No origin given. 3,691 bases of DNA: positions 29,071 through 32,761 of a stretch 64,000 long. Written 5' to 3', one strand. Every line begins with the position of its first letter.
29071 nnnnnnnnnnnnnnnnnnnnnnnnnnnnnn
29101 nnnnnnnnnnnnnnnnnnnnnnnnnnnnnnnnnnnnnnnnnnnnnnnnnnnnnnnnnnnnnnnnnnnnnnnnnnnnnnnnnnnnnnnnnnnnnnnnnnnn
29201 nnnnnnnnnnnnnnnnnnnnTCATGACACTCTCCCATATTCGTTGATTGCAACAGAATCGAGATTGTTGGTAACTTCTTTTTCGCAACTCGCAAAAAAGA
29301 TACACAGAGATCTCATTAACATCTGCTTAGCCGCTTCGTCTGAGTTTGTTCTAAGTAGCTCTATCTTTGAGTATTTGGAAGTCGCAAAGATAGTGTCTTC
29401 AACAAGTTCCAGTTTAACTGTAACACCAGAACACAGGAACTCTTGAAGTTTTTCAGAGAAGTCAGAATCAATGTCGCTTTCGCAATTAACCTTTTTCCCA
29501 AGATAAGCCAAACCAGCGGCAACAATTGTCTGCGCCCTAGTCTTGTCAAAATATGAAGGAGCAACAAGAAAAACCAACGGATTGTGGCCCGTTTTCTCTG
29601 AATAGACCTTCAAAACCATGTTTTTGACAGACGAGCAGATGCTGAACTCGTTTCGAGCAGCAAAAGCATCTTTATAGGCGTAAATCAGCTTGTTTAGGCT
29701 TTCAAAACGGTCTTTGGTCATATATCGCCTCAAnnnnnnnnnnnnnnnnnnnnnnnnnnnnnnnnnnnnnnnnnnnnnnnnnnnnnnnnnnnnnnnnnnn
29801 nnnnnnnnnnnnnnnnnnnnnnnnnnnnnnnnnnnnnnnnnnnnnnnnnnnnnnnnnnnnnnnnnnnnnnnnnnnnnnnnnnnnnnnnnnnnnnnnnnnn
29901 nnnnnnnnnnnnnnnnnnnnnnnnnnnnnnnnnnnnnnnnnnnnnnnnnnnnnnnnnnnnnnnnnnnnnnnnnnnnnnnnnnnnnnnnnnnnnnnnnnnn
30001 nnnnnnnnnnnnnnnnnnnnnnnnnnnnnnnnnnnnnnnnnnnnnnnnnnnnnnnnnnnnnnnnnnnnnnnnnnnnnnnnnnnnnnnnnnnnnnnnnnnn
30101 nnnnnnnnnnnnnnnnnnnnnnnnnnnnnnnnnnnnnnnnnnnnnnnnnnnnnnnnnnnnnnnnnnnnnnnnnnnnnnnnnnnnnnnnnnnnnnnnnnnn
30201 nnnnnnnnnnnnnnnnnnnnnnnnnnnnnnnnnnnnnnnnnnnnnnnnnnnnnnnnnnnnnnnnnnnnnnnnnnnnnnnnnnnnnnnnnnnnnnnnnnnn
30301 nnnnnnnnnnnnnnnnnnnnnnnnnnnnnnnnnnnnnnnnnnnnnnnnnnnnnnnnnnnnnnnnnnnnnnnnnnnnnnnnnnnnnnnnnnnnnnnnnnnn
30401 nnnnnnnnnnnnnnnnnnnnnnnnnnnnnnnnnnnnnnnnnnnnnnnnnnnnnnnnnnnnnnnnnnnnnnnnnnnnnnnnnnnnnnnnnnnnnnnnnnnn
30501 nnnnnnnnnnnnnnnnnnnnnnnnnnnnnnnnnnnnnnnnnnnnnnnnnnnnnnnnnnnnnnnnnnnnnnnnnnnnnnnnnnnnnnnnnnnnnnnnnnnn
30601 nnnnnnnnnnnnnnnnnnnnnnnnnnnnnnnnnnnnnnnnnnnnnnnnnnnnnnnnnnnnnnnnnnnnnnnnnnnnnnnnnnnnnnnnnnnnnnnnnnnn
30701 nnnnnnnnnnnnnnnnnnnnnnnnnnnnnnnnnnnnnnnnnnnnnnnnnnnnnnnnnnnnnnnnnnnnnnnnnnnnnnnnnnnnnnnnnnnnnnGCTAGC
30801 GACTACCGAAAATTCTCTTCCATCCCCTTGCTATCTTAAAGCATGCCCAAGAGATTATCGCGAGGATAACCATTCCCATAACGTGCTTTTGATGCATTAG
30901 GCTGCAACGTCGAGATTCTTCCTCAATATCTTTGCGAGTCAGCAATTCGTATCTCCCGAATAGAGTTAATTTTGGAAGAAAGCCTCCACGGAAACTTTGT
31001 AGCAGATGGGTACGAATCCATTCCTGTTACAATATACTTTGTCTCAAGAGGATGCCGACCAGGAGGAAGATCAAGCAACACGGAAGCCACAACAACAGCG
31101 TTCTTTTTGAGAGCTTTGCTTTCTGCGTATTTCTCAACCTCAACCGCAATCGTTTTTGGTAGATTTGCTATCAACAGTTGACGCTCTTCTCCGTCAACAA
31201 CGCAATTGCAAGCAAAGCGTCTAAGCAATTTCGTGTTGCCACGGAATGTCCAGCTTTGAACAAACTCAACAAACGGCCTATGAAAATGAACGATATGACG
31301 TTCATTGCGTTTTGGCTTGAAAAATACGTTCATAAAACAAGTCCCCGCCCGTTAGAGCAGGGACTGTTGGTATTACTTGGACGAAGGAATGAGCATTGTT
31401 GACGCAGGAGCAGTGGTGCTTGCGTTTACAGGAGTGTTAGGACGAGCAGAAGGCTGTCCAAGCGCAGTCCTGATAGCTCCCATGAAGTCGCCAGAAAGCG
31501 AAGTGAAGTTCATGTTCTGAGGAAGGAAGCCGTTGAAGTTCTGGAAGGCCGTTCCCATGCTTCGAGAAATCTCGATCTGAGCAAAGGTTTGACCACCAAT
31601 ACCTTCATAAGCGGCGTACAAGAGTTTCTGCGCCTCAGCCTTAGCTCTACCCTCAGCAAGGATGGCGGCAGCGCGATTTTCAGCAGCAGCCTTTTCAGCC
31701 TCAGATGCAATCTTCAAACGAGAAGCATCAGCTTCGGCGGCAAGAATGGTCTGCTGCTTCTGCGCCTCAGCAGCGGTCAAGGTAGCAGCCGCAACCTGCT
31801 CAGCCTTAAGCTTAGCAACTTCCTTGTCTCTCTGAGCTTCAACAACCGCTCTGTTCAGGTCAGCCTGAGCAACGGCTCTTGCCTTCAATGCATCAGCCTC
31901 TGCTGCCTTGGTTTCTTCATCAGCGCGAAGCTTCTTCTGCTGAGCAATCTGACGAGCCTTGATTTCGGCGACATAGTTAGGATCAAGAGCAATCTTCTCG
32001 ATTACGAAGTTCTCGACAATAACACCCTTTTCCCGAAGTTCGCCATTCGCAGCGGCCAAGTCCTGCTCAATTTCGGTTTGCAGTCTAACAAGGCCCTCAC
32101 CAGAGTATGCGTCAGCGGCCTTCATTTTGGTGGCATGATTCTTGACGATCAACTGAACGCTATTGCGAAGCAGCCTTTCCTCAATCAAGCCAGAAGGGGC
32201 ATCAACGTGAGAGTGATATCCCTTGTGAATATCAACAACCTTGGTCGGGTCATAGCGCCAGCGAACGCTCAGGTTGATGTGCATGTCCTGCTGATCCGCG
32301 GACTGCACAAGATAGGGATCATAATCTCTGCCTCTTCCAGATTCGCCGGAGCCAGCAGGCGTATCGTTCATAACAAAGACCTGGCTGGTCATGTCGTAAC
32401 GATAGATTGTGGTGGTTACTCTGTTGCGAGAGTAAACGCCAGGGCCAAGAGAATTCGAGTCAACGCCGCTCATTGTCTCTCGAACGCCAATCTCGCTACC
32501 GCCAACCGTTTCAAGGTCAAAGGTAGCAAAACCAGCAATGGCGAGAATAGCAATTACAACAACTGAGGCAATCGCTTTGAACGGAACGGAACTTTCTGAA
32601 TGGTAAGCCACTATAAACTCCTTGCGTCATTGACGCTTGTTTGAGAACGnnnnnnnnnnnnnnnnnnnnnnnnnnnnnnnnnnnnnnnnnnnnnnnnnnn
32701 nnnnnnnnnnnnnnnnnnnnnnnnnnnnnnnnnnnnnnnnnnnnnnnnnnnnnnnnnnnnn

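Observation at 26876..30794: Tightly coupled six-gene operon: ABC ATPase, two unknowns, CoaD-like nucleotidyltransferase, HD-like hydrolase and a 53-aa hyper-acidic peptide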

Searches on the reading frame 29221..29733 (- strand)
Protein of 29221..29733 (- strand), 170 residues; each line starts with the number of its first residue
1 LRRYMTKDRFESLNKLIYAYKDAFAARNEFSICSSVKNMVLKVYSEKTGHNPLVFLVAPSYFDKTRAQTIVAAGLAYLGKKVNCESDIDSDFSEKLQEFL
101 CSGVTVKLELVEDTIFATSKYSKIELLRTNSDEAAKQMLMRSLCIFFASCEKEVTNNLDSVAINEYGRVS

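Call 3: search_protein_families(library=pfam, proteins=[window:29221-29733:-], max_evalue=1)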
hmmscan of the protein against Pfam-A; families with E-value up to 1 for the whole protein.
window:29221-29733:- (170 aa): 0 families

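Call 4: search_protein_families(library=phrogs, proteins=[window:29221-29733:-], max_evalue=0.1)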
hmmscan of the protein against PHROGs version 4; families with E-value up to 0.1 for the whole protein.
window:29221-29733:- (170 aa): 0 families

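Call 5: search_protein_families(library=ncbifam, proteins=[window:29221-29733:-], max_evalue=0.1)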
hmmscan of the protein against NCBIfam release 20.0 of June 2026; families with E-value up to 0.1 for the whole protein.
window:29221-29733:- (170 aa): 0 families

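Call 6: search_protein_families(library=padloc, proteins=[window:29221-29733:-], max_evalue=0.1)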
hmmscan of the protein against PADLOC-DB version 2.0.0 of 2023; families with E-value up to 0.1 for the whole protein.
window:29221-29733:- (170 aa): 0 families

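Call 28: find_homologous_proteins(query=window:29221-29721:-)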
Query window:29221-29721:- (166 aa): 4 proteins with E <= 0.001 among 33 candidates.
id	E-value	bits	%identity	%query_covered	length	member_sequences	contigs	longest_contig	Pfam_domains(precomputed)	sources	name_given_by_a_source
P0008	8.5e-101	352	99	100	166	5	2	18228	-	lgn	-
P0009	2.4e-81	289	83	100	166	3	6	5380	-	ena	-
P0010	9.3e-79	280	79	100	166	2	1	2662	-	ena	-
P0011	2.4e-64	234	68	99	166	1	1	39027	-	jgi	-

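Call 31: find_encoding_contigs(protein=P0011, flank=10000, max_places=4)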
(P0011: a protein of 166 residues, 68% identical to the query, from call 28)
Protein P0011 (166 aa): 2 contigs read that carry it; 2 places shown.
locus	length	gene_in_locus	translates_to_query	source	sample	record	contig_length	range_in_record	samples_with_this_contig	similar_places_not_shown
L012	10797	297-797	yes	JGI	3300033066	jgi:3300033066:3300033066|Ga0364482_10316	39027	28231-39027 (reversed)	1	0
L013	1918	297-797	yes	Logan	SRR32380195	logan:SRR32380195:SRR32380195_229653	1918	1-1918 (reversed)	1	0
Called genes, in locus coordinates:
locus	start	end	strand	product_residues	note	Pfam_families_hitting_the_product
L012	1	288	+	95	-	?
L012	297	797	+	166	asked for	-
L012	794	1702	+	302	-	-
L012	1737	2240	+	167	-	PF01467:CTP_transf_like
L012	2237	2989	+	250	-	-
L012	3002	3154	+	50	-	-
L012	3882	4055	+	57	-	-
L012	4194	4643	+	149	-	PF01327:Pep_deformylase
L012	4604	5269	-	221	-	-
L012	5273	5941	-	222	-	-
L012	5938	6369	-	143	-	-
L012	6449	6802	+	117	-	-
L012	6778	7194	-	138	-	-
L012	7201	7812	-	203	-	-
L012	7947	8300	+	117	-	-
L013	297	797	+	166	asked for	-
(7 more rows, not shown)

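Call 61: search_solved_structures(query=A3, max_evalue=10)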
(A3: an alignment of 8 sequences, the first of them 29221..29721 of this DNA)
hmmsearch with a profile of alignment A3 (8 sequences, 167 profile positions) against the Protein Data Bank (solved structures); distinct sequences matched with E-value up to 10: 2.
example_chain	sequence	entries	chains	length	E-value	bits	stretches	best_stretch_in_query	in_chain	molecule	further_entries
3nym_A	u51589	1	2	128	0.23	14.5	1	76-123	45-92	uncharacterized protein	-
5zb1_A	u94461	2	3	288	0.64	13.1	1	57-160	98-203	ORF57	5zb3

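Call 76: search_protein_families(library=pfam, alignment_id=A3, max_evalue=5)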
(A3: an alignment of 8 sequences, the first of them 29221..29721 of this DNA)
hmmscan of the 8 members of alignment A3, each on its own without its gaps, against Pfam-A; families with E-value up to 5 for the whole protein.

A. member 1, window:29221-29721:- (166 aa): 0 families

B. families by the number of members that match (of 8 scanned): 4 families
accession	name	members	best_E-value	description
PF06780.16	Erp_C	1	0.04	Erp protein C-terminus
PF09759.15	Atx10homo_assoc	1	0.041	Spinocerebellar ataxia type 10 protein domain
PF06950.17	DUF1293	1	0.056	Protein of unknown function (DUF1293)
PF18249.6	Ca_bind_SSO6904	1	0.079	Calcium binding protein SSO6904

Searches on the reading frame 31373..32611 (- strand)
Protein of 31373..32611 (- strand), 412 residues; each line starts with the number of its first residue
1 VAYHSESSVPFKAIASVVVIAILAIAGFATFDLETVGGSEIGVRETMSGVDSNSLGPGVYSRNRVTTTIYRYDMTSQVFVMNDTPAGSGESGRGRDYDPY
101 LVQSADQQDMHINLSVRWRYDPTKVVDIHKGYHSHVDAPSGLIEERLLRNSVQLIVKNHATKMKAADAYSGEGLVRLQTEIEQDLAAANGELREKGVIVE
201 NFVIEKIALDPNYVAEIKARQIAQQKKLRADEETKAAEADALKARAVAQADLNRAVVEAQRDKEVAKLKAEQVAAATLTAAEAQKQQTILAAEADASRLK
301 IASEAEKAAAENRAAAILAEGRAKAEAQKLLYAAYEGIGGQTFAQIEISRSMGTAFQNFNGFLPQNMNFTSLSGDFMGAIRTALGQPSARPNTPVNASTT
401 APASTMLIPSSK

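Call 46: search_protein_families(library=pfam, proteins=[window:31373-32611:-], max_evalue=0.01)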
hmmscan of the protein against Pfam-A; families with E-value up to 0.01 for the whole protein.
window:31373-32611:- (412 aa): 1 family
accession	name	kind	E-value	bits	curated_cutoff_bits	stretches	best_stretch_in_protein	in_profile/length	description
PF01145.31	Band_7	-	1.3e-20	74.7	23.6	1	35-241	2-176/176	SPFH domain / Band 7 family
